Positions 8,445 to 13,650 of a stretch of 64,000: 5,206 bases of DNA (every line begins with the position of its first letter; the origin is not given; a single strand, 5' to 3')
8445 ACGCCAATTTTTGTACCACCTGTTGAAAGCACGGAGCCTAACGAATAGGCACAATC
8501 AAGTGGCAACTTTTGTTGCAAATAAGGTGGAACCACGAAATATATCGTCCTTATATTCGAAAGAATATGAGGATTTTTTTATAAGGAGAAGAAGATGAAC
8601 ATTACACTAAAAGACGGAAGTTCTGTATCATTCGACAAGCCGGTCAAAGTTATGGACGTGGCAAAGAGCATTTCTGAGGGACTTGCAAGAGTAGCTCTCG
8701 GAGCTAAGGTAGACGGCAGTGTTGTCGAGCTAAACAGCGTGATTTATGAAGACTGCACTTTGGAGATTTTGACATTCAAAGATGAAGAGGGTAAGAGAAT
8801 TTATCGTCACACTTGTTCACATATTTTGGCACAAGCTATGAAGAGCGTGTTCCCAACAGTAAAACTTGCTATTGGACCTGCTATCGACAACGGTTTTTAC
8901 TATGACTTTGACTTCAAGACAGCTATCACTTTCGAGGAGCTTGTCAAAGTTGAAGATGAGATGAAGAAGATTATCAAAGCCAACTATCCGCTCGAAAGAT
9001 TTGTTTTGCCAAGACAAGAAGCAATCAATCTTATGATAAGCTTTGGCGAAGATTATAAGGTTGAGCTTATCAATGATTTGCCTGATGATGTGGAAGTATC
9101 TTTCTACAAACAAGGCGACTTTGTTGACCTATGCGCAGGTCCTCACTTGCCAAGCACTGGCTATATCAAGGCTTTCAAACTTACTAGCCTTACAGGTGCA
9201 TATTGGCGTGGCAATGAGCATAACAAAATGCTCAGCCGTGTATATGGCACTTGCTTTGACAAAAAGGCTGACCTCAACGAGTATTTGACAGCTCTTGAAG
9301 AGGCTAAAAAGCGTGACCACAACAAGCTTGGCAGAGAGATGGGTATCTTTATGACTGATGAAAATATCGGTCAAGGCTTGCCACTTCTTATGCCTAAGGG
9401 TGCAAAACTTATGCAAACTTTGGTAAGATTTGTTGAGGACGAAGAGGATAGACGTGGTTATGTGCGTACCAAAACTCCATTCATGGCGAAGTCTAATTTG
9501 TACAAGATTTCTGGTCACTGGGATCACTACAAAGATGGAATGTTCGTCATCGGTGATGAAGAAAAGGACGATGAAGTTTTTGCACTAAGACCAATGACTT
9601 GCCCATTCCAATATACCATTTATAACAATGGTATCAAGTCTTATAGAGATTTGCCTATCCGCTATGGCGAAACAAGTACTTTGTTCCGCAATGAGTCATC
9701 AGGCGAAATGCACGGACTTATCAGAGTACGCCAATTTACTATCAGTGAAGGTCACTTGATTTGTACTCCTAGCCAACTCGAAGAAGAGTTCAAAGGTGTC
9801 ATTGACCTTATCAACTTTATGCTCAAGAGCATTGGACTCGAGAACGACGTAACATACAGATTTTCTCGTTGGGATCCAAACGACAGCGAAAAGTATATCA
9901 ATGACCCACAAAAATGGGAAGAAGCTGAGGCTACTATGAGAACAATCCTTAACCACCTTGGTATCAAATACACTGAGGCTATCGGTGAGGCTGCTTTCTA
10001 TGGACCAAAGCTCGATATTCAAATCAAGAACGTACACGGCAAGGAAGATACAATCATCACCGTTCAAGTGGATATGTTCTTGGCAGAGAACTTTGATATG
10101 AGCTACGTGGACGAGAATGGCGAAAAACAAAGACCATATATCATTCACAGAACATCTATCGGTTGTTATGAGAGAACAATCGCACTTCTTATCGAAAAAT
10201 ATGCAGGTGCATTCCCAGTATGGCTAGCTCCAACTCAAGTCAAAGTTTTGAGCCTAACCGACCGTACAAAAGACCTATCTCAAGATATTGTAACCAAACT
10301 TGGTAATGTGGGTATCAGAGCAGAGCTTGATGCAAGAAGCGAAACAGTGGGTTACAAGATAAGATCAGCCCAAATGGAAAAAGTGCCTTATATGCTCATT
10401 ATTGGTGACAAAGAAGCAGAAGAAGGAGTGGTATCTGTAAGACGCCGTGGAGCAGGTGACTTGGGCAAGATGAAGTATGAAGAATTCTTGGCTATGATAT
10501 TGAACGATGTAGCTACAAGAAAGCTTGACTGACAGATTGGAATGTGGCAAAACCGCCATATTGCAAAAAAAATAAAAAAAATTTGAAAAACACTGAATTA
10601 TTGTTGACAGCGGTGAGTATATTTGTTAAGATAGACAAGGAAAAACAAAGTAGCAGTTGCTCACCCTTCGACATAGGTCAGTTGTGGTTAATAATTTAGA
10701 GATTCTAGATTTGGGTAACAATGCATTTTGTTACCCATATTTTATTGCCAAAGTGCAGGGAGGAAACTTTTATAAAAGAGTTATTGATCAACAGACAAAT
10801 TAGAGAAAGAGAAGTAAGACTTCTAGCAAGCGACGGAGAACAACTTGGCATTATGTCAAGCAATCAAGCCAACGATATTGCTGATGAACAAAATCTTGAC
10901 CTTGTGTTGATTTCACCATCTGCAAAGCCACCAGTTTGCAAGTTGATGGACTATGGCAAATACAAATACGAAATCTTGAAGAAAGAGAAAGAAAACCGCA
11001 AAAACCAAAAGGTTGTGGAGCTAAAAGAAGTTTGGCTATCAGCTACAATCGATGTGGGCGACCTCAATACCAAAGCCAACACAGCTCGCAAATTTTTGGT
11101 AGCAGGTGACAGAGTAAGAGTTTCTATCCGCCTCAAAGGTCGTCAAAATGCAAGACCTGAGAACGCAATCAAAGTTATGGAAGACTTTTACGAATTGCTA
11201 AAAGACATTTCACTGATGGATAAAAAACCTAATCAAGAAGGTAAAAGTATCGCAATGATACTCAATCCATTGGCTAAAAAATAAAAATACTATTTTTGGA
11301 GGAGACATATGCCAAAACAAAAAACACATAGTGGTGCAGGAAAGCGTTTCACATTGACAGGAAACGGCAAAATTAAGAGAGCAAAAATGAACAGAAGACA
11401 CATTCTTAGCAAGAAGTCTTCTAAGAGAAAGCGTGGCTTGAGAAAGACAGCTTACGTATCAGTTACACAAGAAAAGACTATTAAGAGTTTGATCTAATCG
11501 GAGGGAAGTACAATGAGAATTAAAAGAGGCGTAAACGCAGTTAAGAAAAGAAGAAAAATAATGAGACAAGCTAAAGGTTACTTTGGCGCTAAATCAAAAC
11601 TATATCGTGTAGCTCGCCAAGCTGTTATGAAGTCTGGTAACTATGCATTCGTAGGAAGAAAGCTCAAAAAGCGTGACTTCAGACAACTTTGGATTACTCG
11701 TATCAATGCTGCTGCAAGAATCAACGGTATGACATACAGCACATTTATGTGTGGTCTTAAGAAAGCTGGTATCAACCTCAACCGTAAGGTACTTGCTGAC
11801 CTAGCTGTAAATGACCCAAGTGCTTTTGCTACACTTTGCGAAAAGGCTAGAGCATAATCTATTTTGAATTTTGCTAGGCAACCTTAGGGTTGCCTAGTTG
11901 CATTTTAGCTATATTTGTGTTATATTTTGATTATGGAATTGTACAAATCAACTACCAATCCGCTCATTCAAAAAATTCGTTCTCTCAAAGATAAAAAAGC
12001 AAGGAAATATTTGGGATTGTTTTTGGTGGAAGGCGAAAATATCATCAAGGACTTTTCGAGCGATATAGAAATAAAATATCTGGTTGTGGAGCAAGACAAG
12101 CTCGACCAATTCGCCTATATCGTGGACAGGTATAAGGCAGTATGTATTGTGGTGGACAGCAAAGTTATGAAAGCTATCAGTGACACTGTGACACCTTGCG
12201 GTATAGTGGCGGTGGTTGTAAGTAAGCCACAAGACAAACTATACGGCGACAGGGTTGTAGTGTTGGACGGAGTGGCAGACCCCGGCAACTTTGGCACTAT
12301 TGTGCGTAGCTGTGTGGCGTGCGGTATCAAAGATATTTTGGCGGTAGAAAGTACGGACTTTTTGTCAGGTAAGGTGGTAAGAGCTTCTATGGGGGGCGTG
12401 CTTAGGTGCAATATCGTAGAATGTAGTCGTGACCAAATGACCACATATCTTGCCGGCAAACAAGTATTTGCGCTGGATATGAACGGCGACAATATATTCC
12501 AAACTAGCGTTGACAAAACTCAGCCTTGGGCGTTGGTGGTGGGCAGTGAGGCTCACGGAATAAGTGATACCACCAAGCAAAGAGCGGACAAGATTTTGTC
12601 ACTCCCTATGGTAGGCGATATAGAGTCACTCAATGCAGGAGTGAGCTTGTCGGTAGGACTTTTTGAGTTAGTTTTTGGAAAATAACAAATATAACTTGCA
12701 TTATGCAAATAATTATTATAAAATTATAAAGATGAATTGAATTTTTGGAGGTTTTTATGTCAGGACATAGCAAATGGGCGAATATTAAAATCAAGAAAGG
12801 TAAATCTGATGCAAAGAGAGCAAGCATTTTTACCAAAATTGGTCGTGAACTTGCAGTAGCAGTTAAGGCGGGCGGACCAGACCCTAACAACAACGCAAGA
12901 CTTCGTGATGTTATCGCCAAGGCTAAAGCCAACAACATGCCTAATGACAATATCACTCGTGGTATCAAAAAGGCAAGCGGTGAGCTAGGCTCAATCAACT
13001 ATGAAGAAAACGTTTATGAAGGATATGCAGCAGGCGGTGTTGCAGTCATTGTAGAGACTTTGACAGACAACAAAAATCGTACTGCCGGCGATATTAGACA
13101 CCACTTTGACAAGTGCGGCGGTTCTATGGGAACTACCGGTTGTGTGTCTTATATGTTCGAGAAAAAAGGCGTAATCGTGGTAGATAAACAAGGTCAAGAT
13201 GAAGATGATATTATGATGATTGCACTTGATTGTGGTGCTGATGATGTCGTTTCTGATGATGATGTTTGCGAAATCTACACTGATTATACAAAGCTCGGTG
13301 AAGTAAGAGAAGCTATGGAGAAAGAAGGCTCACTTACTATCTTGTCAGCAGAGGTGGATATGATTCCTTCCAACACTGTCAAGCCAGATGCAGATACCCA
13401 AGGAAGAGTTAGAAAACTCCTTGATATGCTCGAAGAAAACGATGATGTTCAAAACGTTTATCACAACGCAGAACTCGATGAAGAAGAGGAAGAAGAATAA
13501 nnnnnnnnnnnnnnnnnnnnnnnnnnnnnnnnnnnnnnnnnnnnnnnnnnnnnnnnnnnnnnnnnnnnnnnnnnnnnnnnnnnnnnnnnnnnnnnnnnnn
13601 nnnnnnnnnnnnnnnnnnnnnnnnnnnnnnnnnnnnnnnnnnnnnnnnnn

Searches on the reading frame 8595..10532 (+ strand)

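Call 33: search_protein_families(library=pfam, proteins=[window:8595-10532:+], max_evalue=0.00001)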
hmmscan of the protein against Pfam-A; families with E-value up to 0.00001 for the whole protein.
window:8595-10532:+ (645 aa): 4 families
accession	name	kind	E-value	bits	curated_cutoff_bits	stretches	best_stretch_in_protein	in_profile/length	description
PF00587.30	tRNA-synt_2b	-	8.1e-40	137.2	29.3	1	324-536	6-179/179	tRNA synthetase class II core domain (G, H, P, S and T)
PF03129.25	HGTP_anticodon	-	7.6e-22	77.7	21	1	548-636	1-92/94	Anticodon binding domain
PF07973.19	tRNA_SAD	-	2e-16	60.1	24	1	168-217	1-44/44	Threonyl and Alanyl tRNA synthetase second additional domain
PF02824.27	TGS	-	6.6e-12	45.7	22.2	1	1-60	1-60/60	TGS domain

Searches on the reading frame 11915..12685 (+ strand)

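Call 82: search_protein_families(library=pfam, proteins=[window:11915-12685:+], max_evalue=0.00001)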
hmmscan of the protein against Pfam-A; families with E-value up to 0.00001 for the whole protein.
window:11915-12685:+ (256 aa): 2 families
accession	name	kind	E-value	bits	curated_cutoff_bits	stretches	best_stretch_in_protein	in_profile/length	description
PF00588.24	SpoU_methylase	-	2.6e-29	102.6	29.7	1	114-249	3-141/142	SpoU rRNA Methylase family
PF22435.1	MRM3-like_sub_bind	-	3.9e-14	53.2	27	1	15-99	1-84/84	MRM3-like substrate binding domain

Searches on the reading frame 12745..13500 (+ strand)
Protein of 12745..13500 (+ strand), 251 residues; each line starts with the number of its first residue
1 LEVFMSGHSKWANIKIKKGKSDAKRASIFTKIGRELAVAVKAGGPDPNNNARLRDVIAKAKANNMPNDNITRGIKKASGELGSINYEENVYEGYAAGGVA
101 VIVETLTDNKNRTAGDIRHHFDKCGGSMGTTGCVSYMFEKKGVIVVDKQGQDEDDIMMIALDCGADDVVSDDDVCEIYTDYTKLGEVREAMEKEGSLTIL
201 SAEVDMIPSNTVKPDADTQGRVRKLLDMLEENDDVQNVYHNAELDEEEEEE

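Call 82: search_protein_families(library=pfam, proteins=[window:12745-13500:+], max_evalue=0.00001)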
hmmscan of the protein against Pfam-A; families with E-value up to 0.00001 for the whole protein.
window:12745-13500:+ (251 aa): 2 families
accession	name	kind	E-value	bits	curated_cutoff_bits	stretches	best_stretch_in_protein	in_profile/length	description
PF01709.26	Transcrip_reg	-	1.3e-62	210.7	27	1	86-242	1-160/160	TACO1/YebC second and third domain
PF20772.2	TACO1_YebC_N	-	3.7e-31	107.8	36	1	9-80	1-73/73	TACO1/YebC protein N-terminal domain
